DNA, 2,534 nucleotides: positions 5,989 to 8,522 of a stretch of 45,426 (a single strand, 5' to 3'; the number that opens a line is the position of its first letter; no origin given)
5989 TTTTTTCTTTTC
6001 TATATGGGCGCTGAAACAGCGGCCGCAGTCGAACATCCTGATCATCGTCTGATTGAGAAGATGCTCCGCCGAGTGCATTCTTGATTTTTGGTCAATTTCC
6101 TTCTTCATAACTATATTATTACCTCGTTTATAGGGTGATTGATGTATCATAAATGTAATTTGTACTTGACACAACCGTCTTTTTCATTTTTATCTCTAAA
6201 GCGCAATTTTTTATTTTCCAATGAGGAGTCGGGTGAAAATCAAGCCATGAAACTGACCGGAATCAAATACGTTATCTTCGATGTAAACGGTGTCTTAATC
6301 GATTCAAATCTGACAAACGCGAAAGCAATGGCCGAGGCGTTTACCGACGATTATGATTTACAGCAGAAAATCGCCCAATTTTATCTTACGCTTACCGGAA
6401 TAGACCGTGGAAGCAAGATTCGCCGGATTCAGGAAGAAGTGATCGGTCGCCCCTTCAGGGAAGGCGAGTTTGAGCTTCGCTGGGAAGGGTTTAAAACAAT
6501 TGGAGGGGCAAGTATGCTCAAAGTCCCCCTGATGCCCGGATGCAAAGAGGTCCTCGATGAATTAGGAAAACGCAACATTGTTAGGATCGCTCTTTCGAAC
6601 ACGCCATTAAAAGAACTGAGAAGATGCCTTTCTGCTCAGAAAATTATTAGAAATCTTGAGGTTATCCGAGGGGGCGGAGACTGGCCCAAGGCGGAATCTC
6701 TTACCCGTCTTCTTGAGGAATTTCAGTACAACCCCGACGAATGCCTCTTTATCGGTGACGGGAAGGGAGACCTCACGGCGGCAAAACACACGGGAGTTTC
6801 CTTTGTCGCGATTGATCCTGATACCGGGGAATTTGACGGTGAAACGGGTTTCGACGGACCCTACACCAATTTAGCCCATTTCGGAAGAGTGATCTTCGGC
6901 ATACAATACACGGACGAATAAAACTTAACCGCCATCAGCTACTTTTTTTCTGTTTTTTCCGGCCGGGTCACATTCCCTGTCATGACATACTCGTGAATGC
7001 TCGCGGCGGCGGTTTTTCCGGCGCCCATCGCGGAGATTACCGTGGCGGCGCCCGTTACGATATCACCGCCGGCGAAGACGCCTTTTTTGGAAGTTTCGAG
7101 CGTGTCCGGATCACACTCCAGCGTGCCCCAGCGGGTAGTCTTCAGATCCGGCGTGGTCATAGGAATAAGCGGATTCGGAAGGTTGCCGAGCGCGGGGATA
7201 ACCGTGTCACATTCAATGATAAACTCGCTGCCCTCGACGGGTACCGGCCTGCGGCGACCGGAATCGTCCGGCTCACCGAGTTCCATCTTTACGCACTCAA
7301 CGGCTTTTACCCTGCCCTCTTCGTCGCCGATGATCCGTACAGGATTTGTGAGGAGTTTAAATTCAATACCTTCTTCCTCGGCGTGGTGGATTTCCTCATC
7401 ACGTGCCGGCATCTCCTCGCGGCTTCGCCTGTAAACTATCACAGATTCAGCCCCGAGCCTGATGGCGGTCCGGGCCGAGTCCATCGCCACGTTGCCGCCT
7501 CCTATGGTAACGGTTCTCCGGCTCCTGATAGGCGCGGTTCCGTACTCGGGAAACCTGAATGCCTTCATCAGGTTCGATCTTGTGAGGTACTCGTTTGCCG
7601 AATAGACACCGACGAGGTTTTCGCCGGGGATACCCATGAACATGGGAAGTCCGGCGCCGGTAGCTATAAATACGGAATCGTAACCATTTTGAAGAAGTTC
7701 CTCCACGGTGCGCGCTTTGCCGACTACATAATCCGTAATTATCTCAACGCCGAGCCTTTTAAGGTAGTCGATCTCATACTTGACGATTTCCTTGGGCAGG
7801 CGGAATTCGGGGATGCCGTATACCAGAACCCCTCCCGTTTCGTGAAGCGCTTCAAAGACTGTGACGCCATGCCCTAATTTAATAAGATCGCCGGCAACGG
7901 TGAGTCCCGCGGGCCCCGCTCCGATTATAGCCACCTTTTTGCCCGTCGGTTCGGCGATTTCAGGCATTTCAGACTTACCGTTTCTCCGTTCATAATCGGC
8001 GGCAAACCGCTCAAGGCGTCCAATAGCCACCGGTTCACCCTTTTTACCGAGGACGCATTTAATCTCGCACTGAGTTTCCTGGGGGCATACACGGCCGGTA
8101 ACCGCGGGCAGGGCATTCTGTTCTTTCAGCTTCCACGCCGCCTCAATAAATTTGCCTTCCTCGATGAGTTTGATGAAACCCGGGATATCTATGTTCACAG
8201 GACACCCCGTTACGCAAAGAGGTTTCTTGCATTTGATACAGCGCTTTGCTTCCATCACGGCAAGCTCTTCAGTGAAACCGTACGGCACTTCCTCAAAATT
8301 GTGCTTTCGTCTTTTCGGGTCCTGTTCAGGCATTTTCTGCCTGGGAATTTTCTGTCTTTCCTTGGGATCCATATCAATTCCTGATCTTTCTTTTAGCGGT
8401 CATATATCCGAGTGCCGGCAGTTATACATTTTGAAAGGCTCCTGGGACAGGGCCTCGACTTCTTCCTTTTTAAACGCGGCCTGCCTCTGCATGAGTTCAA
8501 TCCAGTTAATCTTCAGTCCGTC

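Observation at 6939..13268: Operon of NuoE-like, NuoF-like, a NuoG-like::NfnA fusion and NfnB/GltD-like: candidate Bfu/Stn-type electron-bifurcating NAD(P)H-ferredoxin oxidoreductase with a fused NfnA module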

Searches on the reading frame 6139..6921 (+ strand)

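Call 41: search_protein_families(library=pfam, proteins=[window:6139-6921:+], max_evalue=0.000001)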
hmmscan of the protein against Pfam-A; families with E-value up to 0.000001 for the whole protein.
window:6139-6921:+ (260 aa): 2 families
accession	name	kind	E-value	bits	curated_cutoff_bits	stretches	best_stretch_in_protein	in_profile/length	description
PF13419.12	HAD_2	-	5.2e-16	59.7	23.8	1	45-225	1-178/178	Haloacid dehalogenase-like hydrolase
PF00702.32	Hydrolase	-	3.6e-14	54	26.4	1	42-217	1-189/191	haloacid dehalogenase-like hydrolase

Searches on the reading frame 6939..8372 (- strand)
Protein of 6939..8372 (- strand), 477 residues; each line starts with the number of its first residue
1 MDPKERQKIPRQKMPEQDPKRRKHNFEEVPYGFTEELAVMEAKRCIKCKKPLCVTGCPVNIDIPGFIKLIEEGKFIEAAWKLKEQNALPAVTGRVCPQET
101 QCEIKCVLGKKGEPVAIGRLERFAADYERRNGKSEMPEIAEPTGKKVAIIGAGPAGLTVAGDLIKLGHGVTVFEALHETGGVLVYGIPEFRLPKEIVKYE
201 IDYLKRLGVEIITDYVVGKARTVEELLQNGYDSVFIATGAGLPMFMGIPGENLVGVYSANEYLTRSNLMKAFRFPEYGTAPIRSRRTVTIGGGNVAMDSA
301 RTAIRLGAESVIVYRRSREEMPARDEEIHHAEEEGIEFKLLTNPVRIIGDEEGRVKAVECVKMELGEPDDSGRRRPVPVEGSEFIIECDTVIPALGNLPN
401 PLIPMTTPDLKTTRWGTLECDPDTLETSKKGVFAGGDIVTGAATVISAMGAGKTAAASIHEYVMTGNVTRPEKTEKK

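Call 3: search_protein_families(library=pfam, proteins=[window:6939-8372:-], max_evalue=0.01)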
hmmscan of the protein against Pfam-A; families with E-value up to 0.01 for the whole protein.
window:6939-8372:- (477 aa): 13 families
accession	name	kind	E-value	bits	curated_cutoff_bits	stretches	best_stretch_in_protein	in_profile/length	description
PF14691.11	Fer4_20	-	9.9e-43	145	25.8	1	22-132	1-112/113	Dihydroprymidine dehydrogenase domain II, 4Fe-4S cluster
PF07992.20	Pyr_redox_2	-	5e-34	118.5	26.1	1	145-452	1-291/291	Pyridine nucleotide-disulphide oxidoreductase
PF00070.33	Pyr_redox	-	1.4e-15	58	22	2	286-359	1-78/82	Pyridine nucleotide-disulphide oxidoreductase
PF13738.12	Pyr_redox_3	-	2.7e-09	37.2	30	1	233-435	127-304/305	Pyridine nucleotide-disulphide oxidoreductase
PF01262.27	AlaDh_PNT_C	-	9.1e-07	28.9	23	0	259-317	5-61/214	Alanine dehydrogenase/PNT, C-terminal domain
PF01266.30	DAO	-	2.8e-06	27.6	27.9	1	146-177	1-32/353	FAD dependent oxidoreductase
PF13450.12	NAD_binding_8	-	2.6e-05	24.8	21.9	1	149-182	1-34/68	NAD(P)-binding Rossmann-like domain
PF13241.12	NAD_binding_7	-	5e-05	24.3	22.1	0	282-333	5-53/104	Putative NAD(P)-binding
PF02826.25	2-Hacid_dh_C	-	0.00014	21.8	25.1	0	127-174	18-66/178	D-isomer specific 2-hydroxyacid dehydrogenase, NAD binding domain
PF03486.20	HI0933_like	-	0.0055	16.6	50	1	146-180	2-36/244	HI0933-like protein Rossmann domain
PF12837.12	Fer4_6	-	0.0077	16.6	25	0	39-60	3-22/24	4Fe-4S binding domain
PF01494.25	FAD_binding_3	-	0.0078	15.9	22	1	146-179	3-36/349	FAD binding domain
PF01946.23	Thi4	-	0.0084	15.8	26.2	0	142-190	15-64/235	Thi4 family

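Call 4: search_protein_families(library=ncbifam, proteins=[window:6939-8372:-], max_evalue=0.001)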
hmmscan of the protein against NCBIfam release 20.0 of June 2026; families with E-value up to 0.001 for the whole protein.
window:6939-8372:- (477 aa): 50 families (the best 25 are shown)
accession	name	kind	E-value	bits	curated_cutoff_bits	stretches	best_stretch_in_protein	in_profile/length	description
NF009414.0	PRK12778.1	equivalog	1.4e-218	727.9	1103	1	2-464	287-750/752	bifunctional dihydroorotate dehydrogenase B NAD binding subunit/NADPH-dependent glutamate synthase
TIGR01316.1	gltA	equivalog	3e-186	619.6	471.75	1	19-463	2-449/449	NADPH-dependent glutamate synthase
NF009413.0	PRK12775.1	equivalog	2.1e-158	529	1895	1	9-467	296-758/1006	putative trifunctional 2-polyprenylphenol hydroxylase/glutamate synthase subunit beta/ferritin domain-containing protein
NF009415.0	PRK12779.1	equivalog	3.4e-124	415.8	1519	1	53-462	210-625/944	putative bifunctional glutamate synthase subunit beta/2-polyprenylphenol hydroxylase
NF009454.0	PRK12814.1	equivalog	7.3e-123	411.2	916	2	53-471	104-508/657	putative NADPH-dependent glutamate synthase small subunit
NF009410.0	PRK12771.1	subfamily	1.2e-119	400.5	516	2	51-473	48-455/566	NAD(P)-binding protein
TIGR01318.1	gltD_gamma_fam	subfamily_domain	5.5e-112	374.7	482.95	1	9-463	6-465/467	glutamate synthase, small subunit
NF009408.0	PRK12769.1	equivalog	1.2e-103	347.5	1003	1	6-465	187-653/659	formate-dependent uric acid utilization protein AegA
NF009451.0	PRK12809.1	equivalog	1.7e-93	314.1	1154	1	20-459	185-630/639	formate-dependent uric acid utilization protein YgfT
NF010590.0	PRK13984.1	equivalog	1.1e-87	294.6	946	1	8-465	155-608/611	putative oxidoreductase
TIGR03315.1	Se_ygfK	equivalog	2e-84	283.7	835.3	1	44-461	438-837/1012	putative selenate reductase subunit YgfK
TIGR01317.1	GOGAT_sm_gam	subfamily_domain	3.4e-82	276.8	447.7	1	10-465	9-480/485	glutamate synthase small subunit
NF009409.0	PRK12770.1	subfamily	4.7e-82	275.9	343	1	139-467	13-354/360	putative glutamate synthase subunit beta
NF045663.1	diclust_near_Sec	equivalog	7.6e-45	153.2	530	2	42-240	9-199/759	pyridine nucleotide-disulfide oxidoreductase/dicluster-binding protein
TIGR03997.1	mycofact_OYE_2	equivalog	1.3e-16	60.1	793.15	1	102-265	341-497/645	mycofactocin system FadH/OYE family oxidoreductase 2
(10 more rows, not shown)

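Call 26: search_solved_structures(query=window:6939-8372:-, max_evalue=1e-20, show_alignments=3)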
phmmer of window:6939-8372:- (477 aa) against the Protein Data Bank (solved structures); distinct sequences matched with E-value up to 1e-20: 12.
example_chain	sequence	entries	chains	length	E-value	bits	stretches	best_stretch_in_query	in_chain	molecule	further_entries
4ylf_B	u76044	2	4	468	1.7e-169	567.9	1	11-466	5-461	Dihydropyrimidine dehydrogenase subunit A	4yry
5jca_L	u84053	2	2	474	3.1e-157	527.5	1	11-463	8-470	NADH-dependent Ferredoxin:NADP Oxidoreductase (NfnI) subunit alpha | NADH-dependent Ferredoxin:NADP Oxidoreductase subunit alpha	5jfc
5vj7_A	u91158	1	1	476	5.2e-151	507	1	11-464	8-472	Oxidoreductase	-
9n5u_A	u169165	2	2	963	1.3e-108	367.1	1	51-463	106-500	NfnA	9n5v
9bov_A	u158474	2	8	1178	2e-106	360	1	48-463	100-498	Molybdopterin oxidoreductase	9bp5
6s6s_G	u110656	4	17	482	7.4e-90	305.3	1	11-464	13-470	Glutamate synthase [NADPH] small chain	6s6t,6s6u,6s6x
8oh5_C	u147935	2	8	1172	6e-87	295.7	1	48-463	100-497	Formate dehydrogenase-O, major subunit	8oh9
2vdc_G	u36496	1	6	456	6.6e-87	295.6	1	25-464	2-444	GLUTAMATE SYNTHASE [NADPH] SMALL CHAIN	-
1h7x_A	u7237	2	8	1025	1.6e-58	202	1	21-465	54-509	DIHYDROPYRIMIDINE DEHYDROGENASE | Dihydropyrimidine dehydrogenase [NADP(+)]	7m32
7m31_A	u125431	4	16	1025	1.6e-58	202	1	21-465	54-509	Dihydropyrimidine dehydrogenase [NADP(+)]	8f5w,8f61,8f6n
1gt8_A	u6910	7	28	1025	1.6e-58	202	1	21-465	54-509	DIHYDROPYRIMIDINE DEHYDROGENASE | Dihydropyrimidine dehydrogenase [NADP(+)]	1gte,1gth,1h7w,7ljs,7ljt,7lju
7mfm_I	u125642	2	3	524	1.8e-54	188.6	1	7-468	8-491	Glutamate synthase (NADPH) small chain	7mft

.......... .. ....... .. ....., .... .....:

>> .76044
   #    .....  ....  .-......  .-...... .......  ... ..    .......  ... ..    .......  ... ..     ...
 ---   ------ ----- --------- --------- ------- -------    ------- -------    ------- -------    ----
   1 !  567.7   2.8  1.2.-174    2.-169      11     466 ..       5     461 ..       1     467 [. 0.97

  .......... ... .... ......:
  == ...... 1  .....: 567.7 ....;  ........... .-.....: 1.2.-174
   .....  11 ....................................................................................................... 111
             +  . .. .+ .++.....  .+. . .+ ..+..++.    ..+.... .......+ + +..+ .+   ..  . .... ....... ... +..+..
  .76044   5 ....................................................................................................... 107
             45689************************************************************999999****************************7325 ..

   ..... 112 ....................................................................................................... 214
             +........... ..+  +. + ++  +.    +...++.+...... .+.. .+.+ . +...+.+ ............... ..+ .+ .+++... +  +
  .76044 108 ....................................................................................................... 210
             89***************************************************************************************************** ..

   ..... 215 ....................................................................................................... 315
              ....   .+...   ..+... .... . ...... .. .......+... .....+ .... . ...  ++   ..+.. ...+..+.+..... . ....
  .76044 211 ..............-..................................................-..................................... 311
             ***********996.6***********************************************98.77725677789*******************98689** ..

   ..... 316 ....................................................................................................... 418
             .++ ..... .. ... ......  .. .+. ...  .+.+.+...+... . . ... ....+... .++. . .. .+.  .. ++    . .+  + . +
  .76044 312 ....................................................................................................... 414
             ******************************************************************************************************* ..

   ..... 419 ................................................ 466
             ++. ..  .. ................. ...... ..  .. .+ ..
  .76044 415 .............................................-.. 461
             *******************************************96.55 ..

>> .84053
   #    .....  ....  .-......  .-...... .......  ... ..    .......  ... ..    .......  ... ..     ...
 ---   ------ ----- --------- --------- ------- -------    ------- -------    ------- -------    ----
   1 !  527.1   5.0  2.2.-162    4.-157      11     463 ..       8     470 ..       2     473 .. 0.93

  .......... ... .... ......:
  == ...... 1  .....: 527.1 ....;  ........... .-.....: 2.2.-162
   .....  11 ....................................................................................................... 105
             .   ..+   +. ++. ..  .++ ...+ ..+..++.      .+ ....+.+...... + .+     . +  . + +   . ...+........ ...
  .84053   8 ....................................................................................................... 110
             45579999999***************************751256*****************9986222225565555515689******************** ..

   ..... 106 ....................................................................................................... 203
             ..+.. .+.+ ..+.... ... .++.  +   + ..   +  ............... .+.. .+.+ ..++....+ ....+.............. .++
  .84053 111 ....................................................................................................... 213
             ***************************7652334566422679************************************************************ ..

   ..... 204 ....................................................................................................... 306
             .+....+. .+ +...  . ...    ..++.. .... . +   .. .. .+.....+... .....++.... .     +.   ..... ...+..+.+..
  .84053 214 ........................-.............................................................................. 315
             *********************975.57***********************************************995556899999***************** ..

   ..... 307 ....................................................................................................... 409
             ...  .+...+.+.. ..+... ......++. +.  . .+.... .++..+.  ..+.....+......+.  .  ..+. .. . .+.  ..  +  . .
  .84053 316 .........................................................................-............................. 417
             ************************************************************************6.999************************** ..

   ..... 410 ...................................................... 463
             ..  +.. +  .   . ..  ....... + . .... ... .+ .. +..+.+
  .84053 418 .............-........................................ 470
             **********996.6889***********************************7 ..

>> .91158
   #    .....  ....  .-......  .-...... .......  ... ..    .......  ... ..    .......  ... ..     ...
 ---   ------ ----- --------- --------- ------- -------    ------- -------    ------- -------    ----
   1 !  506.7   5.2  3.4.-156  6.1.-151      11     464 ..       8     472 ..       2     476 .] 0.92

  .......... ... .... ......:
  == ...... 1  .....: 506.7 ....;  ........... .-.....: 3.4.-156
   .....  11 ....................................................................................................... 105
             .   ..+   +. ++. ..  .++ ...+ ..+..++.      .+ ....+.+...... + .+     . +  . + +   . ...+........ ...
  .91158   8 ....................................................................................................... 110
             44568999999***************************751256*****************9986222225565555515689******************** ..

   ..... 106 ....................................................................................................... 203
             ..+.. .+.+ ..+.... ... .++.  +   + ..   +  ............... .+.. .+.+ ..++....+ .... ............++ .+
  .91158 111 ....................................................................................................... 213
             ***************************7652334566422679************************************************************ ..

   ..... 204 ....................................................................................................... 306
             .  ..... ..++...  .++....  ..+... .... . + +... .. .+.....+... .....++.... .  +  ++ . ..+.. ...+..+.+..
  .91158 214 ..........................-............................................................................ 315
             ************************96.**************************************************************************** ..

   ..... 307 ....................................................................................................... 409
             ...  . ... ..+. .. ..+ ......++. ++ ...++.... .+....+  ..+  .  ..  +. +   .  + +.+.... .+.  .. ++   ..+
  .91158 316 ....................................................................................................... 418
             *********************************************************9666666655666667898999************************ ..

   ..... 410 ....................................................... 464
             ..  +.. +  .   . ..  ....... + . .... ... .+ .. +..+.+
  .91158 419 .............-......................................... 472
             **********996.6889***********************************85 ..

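Call 47: list_cluster_members(proteins=[P0001, window:6939-8372:-, window:10969-12786:-, P0004])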
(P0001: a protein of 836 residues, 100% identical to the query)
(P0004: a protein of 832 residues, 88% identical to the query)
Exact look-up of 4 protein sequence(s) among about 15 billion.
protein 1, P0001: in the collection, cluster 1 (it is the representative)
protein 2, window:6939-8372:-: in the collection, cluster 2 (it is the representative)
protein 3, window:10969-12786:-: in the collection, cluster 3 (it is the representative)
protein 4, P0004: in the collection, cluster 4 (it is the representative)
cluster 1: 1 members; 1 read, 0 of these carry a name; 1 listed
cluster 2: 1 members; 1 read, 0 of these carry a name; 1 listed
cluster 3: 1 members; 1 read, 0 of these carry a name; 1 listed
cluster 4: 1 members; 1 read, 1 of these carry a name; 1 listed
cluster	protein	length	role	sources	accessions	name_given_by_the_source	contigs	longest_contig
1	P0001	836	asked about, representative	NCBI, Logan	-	-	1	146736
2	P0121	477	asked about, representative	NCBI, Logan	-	-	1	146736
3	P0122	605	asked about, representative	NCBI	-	-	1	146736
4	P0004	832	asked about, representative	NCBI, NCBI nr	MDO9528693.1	MAG: sulfide/dihydroorotate dehydrogenase-like FAD/NAD-binding protein [Syntrophales ... | sulfide/dihydroorotate dehydrogenase-like FAD/NAD-binding protein [Syntrophales bacterium]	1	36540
